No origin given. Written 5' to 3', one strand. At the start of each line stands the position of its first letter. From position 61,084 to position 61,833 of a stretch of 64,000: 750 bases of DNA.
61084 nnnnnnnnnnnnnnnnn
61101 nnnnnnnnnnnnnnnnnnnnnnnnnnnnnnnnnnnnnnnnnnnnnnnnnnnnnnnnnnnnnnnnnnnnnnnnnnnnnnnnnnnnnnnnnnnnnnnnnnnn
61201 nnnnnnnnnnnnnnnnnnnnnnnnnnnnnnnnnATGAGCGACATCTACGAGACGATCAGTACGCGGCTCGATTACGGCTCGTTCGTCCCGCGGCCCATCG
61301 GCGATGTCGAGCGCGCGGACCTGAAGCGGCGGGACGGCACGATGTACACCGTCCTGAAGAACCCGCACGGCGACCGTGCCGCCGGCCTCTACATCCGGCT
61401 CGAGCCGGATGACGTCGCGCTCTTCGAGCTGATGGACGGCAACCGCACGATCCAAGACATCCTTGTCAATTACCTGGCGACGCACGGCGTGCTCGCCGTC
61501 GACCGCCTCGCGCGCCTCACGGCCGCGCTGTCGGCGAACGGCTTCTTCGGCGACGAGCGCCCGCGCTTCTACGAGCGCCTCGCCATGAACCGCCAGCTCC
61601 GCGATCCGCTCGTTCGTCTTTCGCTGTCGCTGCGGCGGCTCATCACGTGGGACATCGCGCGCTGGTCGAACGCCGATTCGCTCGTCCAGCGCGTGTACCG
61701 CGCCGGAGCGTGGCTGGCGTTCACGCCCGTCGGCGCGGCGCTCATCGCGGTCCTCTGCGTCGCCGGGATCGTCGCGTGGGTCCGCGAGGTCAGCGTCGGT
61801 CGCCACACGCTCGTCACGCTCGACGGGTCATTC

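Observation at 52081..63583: Predicted phosphorelay -> cyclic nucleotide -> gated intramembrane proteolysis pathway encoded by one translationally coupled gene chain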

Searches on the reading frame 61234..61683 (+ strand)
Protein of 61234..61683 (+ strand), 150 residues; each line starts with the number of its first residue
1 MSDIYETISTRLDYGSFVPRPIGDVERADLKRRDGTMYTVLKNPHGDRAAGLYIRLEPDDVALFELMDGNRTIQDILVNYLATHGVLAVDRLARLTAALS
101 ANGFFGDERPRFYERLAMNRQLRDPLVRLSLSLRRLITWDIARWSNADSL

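Call 44: search_protein_families(library=pfam, alignment_id=A2, max_evalue=0.1)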
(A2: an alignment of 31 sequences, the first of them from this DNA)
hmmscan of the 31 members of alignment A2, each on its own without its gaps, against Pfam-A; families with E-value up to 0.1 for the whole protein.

A. member 1, seq(150 aa): 0 families

B. families by the number of members that match (of 31 scanned): 7 families
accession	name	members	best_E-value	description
PF05402.18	PqqD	18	1.4e-07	Coenzyme PQQ synthesis protein D (PqqD)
PF08398.15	Phospholip_A2_4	1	0.002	Phospholipase A2-like domain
PF21782.3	PKMT_2nd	1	0.011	PKMT, C-terminal winged helix domain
PF21275.2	Thi_PPkinase_C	1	0.011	Thiamin pyrophosphokinase, substrate-binding domain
PF18361.6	ssDBP_DBD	1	0.067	Single stranded DNA-binding protein ss DNA binding domain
PF03965.22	Penicillinase_R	1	0.07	Penicillinase repressor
PF04580.18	Pox_D3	1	0.1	Chordopoxvirinae D3 protein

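Call 45: search_solved_structures(query=A2, max_evalue=10, show_alignments=2)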
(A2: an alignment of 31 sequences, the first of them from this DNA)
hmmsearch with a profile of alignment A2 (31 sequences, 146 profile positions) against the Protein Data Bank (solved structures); distinct sequences matched with E-value up to 10: 13.
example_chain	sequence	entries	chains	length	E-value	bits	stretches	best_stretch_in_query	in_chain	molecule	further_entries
3o49_A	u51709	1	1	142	0.00026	24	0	29-56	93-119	de novo designed beta-trefoil architecture with symmetric primary structure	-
3o4a_A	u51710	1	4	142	0.00039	23.5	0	30-56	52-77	de novo designed beta-trefoil architecture with symmetric primary structure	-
3p6j_A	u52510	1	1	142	0.00059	22.9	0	34-56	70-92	de novo designed beta-trefoil architecture with symmetric primary structure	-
3o4c_A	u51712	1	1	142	0.0006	22.9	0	33-56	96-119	de novo designed beta-trefoil architecture with symmetric primary structure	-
4f34_A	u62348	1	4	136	0.0009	22.3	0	32-56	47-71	de novo protein Symfoil-4V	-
3o4b_A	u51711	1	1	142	0.00099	22.2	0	34-56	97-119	de novo designed beta-trefoil architecture with symmetric primary structure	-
3o4d_A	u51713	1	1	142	0.0013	21.8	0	34-56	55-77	de novo designed beta-trefoil architecture with symmetric primary structure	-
3p6i_A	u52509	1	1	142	0.0023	21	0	34-56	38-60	de novo designed beta-trefoil architecture with symmetric primary structure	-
4qkr_A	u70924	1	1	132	0.029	17.4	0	34-56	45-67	DE NOVO PROTEIN 6XTYR/PV2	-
3snv_A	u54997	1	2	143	0.08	16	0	34-56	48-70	Symfoil-4T/Permutation #1 synthetic protein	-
3ogf_A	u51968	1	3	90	0.1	15.6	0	34-56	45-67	de novo designed dimeric trefoil-fold sub-domain which forms homo-trimer assembly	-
6jx3_B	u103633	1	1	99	0.36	13.9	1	17-100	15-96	TfuB1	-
5ff5_A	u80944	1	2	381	0.78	12.8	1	61-105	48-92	PaaA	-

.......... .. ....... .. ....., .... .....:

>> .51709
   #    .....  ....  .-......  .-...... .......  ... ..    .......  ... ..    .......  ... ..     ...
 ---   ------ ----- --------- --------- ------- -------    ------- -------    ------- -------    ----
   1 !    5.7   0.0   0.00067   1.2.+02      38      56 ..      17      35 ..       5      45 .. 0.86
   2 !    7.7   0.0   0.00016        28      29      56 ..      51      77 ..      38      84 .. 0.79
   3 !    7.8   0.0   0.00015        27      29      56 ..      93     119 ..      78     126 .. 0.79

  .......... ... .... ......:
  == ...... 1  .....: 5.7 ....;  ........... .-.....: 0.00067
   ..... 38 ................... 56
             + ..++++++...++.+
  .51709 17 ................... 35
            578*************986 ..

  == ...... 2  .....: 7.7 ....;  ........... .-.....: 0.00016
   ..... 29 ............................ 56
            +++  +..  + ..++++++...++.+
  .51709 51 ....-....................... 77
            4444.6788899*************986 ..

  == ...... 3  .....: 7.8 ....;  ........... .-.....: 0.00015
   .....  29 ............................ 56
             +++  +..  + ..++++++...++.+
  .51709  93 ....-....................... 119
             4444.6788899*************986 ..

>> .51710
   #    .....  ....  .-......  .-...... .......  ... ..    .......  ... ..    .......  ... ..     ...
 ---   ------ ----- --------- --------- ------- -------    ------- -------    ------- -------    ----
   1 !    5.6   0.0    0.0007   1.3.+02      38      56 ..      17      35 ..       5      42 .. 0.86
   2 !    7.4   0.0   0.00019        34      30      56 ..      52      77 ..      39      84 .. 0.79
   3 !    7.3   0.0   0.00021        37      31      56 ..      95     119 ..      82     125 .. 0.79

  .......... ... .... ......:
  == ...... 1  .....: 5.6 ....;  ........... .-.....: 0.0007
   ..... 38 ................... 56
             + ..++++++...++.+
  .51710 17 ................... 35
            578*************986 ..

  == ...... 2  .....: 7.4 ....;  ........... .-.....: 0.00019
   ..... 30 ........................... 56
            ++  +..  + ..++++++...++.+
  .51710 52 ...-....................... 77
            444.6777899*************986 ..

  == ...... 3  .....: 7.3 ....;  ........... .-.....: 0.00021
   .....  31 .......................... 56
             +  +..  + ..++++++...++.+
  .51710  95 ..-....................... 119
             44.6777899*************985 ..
